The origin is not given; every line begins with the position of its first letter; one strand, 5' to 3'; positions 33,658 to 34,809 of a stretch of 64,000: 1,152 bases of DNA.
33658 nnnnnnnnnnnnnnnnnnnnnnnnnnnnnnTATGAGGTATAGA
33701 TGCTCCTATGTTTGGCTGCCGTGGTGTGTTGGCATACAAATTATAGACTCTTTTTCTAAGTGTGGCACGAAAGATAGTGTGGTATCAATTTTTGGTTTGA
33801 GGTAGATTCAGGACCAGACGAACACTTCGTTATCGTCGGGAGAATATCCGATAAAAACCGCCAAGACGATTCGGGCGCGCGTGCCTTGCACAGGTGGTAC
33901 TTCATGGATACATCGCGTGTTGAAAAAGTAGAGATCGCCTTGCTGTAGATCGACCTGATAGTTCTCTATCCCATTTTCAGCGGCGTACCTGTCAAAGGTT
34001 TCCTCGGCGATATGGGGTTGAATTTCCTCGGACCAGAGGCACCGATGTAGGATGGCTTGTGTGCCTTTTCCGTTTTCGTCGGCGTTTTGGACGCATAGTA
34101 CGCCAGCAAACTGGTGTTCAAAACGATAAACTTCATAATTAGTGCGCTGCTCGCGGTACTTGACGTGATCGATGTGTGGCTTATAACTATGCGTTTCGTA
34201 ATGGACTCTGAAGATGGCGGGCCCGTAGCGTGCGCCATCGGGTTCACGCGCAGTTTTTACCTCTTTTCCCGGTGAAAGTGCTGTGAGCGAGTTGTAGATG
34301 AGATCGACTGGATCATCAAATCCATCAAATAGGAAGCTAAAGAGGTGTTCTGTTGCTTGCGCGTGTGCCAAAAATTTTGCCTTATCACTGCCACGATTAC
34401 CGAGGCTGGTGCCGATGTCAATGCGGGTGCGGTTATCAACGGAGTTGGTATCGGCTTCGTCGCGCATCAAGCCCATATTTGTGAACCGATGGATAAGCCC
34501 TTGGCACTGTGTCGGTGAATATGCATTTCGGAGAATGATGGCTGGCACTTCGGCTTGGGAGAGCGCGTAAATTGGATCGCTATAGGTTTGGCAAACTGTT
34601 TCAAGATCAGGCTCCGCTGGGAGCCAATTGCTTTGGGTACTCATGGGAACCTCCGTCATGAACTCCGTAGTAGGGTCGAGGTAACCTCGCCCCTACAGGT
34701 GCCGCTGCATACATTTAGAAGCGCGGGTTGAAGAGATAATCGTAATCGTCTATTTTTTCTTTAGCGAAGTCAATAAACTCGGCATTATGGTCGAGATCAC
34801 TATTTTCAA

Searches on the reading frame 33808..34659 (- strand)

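Call 85: search_protein_families(library=pfam, proteins=[window:33808-34659:-], max_evalue=0.00001)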
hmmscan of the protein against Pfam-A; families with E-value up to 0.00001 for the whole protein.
window:33808-34659:- (283 aa): 1 family
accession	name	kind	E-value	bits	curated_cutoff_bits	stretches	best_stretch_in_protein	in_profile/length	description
PF22814.2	WelO5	-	2.2e-25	90.2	27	1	24-283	10-277/277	Carrier-protein-independent halogenase WelO5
